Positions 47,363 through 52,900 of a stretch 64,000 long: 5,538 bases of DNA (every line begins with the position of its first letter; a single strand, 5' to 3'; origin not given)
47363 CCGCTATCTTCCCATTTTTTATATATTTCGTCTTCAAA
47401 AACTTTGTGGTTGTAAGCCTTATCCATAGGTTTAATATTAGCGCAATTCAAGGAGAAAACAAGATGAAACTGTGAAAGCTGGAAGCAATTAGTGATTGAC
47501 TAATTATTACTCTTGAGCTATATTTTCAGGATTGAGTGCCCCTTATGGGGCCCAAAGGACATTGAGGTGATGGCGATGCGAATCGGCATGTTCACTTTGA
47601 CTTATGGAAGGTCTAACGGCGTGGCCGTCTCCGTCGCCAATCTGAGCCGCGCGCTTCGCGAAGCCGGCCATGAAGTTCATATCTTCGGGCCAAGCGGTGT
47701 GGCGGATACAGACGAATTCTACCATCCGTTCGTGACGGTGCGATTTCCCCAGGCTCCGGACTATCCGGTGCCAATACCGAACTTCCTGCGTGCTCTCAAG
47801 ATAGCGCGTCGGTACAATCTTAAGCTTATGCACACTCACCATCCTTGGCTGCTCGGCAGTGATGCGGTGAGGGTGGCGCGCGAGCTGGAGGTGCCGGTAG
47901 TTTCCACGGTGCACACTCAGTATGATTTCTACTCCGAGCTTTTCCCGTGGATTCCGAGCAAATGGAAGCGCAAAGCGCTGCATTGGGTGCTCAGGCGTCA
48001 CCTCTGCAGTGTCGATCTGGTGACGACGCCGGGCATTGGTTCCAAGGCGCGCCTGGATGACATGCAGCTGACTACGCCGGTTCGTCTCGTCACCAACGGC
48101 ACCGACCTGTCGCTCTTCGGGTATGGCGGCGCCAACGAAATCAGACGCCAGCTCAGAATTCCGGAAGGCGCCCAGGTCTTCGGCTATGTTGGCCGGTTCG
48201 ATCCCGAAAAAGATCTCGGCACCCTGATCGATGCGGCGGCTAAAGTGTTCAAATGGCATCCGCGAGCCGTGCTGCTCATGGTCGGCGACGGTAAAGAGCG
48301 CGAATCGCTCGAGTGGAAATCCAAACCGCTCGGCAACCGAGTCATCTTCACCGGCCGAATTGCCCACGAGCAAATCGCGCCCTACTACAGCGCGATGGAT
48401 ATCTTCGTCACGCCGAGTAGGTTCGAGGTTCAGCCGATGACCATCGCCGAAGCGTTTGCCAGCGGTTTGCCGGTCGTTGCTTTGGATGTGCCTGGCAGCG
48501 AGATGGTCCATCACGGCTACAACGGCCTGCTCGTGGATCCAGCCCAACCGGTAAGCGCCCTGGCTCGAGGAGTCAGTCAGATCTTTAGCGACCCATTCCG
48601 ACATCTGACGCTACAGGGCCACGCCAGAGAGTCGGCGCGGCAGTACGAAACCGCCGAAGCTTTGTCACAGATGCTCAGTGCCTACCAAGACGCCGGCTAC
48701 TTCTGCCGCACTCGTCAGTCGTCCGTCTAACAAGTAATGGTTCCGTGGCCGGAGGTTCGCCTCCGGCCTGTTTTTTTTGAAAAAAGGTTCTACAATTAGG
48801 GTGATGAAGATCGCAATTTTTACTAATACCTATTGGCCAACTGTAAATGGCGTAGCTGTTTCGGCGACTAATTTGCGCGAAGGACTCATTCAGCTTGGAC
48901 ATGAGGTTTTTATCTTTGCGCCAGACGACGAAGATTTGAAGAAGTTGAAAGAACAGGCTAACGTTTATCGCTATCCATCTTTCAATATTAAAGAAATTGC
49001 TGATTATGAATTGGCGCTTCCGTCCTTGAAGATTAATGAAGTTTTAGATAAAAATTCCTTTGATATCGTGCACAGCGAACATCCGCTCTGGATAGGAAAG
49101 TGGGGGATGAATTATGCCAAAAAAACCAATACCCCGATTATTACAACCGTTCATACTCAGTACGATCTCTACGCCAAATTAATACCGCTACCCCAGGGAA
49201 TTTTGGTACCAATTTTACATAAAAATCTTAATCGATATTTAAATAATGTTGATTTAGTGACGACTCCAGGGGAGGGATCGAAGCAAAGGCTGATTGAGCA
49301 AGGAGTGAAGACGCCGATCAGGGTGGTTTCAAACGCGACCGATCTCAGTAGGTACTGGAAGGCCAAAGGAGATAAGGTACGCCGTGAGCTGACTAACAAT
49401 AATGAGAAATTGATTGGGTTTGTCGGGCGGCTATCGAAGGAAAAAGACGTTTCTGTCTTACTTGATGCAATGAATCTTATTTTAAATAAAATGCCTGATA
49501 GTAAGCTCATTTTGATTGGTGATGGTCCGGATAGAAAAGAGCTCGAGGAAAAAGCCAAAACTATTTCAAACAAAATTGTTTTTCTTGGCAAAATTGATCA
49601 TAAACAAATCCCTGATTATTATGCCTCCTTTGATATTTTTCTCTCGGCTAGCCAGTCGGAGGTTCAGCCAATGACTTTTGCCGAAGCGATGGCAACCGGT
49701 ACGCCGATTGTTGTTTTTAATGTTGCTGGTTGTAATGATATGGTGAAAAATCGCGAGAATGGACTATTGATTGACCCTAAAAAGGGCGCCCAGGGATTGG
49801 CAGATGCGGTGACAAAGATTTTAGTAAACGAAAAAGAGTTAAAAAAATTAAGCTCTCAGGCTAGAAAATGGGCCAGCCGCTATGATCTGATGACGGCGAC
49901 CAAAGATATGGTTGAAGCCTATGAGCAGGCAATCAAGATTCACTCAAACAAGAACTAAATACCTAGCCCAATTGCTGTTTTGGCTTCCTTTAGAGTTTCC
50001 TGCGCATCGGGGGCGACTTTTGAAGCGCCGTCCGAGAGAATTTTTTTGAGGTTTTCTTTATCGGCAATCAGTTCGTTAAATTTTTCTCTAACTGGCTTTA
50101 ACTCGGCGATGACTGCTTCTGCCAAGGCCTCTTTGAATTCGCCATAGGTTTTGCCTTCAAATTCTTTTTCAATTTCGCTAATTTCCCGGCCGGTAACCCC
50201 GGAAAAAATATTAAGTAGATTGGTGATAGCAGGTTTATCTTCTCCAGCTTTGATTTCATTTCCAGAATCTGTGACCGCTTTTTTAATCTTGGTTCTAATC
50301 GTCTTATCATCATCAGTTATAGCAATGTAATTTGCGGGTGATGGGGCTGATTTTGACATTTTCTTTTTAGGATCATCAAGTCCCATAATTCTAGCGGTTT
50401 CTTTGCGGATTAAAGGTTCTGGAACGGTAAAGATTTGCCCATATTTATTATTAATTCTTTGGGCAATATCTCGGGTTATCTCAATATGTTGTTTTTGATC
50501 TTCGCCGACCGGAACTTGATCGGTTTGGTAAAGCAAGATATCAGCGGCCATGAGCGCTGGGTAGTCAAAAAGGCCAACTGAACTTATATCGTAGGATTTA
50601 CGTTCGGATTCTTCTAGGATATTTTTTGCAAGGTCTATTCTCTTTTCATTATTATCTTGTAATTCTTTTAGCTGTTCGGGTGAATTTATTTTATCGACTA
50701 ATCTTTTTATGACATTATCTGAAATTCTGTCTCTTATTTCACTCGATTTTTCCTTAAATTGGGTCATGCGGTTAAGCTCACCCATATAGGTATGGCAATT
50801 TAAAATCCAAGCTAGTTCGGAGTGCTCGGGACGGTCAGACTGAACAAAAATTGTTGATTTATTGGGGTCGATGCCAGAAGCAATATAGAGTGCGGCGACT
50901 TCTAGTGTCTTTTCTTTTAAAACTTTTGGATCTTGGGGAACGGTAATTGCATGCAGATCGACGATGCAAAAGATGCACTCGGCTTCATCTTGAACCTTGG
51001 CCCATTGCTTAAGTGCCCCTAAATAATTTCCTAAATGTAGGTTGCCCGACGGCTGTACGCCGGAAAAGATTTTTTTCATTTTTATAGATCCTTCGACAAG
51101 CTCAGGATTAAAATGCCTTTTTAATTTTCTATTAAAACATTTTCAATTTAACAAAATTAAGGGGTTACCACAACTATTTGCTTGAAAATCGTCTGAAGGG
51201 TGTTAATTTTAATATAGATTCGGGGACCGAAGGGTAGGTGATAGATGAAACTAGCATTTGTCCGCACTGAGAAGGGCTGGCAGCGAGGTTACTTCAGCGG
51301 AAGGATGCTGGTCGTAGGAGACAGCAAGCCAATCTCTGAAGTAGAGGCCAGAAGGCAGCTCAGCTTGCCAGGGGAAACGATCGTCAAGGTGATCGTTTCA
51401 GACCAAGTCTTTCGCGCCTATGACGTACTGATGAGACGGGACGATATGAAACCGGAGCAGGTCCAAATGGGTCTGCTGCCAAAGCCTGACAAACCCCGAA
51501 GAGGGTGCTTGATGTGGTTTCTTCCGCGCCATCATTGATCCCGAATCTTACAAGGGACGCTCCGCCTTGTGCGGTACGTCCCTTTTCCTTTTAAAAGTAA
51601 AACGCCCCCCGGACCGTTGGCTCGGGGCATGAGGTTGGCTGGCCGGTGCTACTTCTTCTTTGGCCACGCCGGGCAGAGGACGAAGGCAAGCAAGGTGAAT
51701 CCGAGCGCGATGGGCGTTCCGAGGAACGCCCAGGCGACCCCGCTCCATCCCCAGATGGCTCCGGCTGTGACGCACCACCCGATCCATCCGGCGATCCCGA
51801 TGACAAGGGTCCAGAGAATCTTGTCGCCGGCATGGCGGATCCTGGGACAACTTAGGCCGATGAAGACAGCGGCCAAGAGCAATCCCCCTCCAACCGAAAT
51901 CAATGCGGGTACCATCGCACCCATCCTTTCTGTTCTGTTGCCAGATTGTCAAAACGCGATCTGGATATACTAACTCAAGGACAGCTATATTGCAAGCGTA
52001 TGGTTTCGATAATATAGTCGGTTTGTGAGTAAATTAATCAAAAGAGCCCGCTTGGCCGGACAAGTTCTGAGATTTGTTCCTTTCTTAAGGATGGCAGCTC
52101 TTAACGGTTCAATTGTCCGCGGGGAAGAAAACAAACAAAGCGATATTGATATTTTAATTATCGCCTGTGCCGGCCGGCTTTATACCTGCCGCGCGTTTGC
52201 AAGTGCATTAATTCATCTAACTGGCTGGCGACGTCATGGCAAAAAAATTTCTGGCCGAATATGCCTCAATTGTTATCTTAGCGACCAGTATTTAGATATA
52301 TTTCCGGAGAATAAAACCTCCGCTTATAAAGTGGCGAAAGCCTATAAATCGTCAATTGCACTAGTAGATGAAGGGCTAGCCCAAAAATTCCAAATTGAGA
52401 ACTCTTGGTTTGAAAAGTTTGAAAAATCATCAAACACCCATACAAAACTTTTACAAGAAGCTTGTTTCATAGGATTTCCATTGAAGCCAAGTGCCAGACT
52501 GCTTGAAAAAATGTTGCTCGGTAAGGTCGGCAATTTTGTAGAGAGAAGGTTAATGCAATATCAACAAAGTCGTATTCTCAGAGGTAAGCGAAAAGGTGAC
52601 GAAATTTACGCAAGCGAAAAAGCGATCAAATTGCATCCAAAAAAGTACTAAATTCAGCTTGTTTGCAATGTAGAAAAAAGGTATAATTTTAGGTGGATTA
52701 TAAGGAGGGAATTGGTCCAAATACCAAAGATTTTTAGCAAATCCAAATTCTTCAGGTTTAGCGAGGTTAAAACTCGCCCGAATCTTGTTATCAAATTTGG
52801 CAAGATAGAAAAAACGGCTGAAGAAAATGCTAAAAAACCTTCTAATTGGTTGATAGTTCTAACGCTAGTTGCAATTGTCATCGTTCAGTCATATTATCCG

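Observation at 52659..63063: Two translationally coupled giant surface proteins sharing a conserved C-terminal tail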

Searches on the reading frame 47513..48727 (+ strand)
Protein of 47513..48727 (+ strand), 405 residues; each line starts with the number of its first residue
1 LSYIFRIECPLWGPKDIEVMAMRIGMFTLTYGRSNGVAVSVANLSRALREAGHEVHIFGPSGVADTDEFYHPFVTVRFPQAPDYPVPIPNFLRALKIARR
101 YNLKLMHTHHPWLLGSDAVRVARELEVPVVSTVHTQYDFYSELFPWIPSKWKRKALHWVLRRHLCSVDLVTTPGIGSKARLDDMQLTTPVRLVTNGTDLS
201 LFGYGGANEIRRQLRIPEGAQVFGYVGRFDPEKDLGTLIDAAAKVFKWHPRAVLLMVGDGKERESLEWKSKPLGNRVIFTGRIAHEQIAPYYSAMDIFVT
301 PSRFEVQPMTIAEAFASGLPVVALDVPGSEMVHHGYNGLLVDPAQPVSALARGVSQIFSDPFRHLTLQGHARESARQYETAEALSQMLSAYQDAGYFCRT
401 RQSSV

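Call 78: search_protein_families(library=pfam, proteins=[window:47513-48727:+], max_evalue=0.00001)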
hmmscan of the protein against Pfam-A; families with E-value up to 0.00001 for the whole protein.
window:47513-48727:+ (405 aa): 4 families
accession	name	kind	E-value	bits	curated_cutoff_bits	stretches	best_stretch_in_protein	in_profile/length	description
PF13692.12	Glyco_trans_1_4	-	5.9e-34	117.8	27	1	221-360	2-142/142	Glycosyl transferases group 1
PF00534.26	Glycos_transf_1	-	3.6e-33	114.9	26.4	1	208-366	3-160/172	Glycosyl transferases group 1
PF13439.12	Glyco_transf_4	-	1.7e-27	97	28.5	1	35-200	2-169/170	Glycosyltransferase Family 4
PF13579.12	Glyco_trans_4_4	-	1.3e-18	68.3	29.7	1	35-196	1-158/158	Glycosyl transferase 4-like domain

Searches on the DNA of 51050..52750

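Call 90: search_rna_families(source=window, start=51050, end=52750, threshold=evalue, max_evalue=1)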
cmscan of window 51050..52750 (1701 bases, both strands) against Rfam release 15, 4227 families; matches with E-value up to 1: 0.
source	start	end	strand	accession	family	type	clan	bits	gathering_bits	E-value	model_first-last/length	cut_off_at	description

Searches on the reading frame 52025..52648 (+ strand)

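Call 19: search_protein_families(library=ncbifam, proteins=[window:52025-52648:+], max_evalue=0.01)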
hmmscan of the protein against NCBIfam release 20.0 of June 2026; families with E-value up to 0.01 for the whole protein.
window:52025-52648:+ (208 aa): 2 families
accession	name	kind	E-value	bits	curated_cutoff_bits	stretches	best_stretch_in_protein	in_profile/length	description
NF047752.1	MntA_antitoxin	equivalog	0.00055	19.8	60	1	21-47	7-33/106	type VII toxin-antitoxin system MntA family adenylyltransferase antitoxin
NF051895.1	anti_phage_HalB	equivalog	0.0057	16.3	190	0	25-52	3-30/211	anti-phage Hailong system nucleotidyltransferase HalB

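Call 31: search_protein_families(library=pfam, proteins=[window:52025-52648:+], max_evalue=0.001)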
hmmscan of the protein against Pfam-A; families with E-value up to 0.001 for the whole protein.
window:52025-52648:+ (208 aa): 2 families
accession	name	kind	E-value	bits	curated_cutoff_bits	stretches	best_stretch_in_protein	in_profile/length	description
PF01909.29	NTP_transf_2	-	3.7e-05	24.5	21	1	22-47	15-40/93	Nucleotidyltransferase domain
PF18765.7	Polbeta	-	0.00016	22.2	26.9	1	21-62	13-55/93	Polymerase beta, Nucleotidyltransferase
